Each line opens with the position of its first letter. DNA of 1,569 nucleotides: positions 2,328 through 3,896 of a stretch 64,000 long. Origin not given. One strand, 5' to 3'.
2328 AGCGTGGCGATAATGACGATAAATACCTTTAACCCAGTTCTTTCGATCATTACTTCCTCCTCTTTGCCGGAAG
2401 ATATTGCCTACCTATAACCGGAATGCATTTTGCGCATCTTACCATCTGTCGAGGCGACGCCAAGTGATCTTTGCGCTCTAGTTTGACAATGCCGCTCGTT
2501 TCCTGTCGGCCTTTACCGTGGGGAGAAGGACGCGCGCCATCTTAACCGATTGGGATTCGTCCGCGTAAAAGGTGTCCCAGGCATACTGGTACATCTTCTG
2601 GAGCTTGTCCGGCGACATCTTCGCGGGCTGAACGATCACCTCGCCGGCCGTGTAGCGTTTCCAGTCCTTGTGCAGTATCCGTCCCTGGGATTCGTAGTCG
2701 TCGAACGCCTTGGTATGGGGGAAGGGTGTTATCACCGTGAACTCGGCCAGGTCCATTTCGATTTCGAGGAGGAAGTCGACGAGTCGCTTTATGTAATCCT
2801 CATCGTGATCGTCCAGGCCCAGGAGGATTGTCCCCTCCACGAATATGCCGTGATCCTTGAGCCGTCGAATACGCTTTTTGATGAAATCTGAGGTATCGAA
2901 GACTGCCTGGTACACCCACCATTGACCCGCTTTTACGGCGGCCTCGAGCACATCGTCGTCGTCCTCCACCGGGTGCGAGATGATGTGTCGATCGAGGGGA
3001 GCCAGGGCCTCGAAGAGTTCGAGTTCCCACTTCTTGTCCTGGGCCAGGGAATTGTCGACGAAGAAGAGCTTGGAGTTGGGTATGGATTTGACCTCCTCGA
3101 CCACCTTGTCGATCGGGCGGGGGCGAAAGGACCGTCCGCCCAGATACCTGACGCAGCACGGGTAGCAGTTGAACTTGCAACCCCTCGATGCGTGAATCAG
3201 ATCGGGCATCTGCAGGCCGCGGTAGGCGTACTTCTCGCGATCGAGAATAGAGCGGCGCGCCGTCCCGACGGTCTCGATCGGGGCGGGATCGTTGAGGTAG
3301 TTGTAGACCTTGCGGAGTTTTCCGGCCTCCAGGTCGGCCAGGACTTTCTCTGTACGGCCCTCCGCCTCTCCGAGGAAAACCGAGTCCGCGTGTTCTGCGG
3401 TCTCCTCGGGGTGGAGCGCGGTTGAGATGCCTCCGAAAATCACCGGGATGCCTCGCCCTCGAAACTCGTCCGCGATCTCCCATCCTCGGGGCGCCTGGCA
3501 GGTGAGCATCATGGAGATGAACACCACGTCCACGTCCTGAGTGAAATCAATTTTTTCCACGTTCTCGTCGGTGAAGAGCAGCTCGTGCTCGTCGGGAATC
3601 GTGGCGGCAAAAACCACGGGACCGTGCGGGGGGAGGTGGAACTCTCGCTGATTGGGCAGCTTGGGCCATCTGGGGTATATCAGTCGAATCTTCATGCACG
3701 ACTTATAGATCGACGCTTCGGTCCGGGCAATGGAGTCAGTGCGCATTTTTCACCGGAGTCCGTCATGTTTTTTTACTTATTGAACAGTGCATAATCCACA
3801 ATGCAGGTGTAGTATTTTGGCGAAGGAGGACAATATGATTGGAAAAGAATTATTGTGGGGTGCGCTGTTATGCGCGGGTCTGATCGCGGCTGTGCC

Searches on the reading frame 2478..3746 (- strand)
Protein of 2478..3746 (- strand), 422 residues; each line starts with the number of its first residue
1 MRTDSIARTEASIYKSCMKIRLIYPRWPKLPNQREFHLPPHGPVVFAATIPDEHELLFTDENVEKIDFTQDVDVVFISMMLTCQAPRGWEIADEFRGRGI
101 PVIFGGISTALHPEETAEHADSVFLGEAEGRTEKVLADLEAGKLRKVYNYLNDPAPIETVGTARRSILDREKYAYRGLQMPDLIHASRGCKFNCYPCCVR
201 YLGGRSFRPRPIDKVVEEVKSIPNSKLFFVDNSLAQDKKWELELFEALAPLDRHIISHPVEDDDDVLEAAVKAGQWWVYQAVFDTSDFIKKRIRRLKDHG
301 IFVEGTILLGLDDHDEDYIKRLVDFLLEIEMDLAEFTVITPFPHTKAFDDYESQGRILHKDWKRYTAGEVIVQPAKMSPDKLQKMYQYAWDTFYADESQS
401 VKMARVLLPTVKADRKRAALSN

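Call 40: find_encoding_contigs(protein=window:2478-3746:-, flank=10000, max_places=10)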
Protein window:2478-3746:- (422 aa): no gene with exactly this product is on record in the collection.

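Call 41: find_encoding_contigs(protein=window:2478-3695:-, flank=10000, max_places=10)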
Protein window:2478-3695:- (405 aa): no gene with exactly this product is on record in the collection.

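Call 76: find_homologous_proteins(query=window:2481-3695:-, max_evalue=1e-150)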
Query window:2481-3695:- (405 aa): 5338 proteins with E <= 1e-150 among 8000 candidates; the best 120 are listed.
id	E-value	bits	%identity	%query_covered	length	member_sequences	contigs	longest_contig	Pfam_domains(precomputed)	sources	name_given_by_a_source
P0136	6.6e-265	896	94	100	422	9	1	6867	PF04055.28,PF02310.25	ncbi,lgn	-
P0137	8.8e-225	764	79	99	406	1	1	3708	PF04055.28,PF02310.25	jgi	jgi:radical SAM superfamily enzyme YgiQ (UPF0313 family)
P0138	9.0e-220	748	78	98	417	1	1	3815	PF02310.25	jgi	jgi:radical SAM superfamily enzyme YgiQ (UPF0313 family)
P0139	6.3e-219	745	76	100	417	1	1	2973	PF02310.25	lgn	-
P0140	7.2e-218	741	77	99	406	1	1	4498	PF04055.28,PF02310.25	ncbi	-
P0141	1.9e-216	737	76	100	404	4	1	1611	PF04055.28,PF02310.25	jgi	-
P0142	9.2e-215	731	75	99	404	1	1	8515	PF04055.28,PF02310.25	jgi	jgi:radical SAM superfamily enzyme YgiQ (UPF0313 family)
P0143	5.8e-214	729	75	99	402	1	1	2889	PF04055.28,PF02310.25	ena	-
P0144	1.3e-213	727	75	99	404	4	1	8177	PF04055.28,PF02310.25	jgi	jgi:radical SAM superfamily enzyme YgiQ (UPF0313 family)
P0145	9.6e-213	725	76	99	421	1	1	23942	PF04055.28,PF02310.25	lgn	-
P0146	3.3e-212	723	74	99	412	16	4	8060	PF04055.28,PF02310.25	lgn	-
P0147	6.3e-212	722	76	97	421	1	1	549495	PF04055.28,PF02310.25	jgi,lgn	-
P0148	2.1e-211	720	75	99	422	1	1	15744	PF04055.28,PF02310.25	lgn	-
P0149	2.9e-211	720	75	99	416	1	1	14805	PF04055.28,PF02310.25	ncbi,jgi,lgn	ncbi:MAG: B12-binding domain-containing radical SAM protein [Myxococcales bacterium]|jgi:radical SAM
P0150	8.6e-211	718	75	99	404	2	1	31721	PF04055.28,PF02310.25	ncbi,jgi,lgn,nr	ncbi:MAG: cobalamin-dependent protein [Proteobacteria bacterium]|jgi:radical SAM superfamily enzyme 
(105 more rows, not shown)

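Call 77: find_encoding_contigs(protein=P0136, flank=10000, max_places=6)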
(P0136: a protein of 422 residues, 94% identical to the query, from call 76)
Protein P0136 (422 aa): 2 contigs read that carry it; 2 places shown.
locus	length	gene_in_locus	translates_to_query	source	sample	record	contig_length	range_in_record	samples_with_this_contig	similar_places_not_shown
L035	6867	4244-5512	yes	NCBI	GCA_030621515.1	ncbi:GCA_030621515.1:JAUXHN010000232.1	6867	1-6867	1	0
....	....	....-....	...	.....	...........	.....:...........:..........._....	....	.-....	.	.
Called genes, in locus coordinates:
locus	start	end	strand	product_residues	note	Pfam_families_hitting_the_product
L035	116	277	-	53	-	-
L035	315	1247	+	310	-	PF01479:S4 (weak), PF00849:PseudoU_synth_2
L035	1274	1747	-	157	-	PF02367:TsaE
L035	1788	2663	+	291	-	PF00561:Abhydrolase_1, PF12146:Hydrolase_4, PF12697:Abhydrolase_6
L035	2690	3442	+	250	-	-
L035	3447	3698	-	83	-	-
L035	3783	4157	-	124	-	-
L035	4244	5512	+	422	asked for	PF02310:B12-binding (weak), PF04055:Radical_SAM (weak)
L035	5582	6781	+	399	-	-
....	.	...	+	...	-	?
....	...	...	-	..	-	-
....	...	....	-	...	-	-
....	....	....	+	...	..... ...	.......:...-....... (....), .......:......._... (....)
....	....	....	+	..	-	?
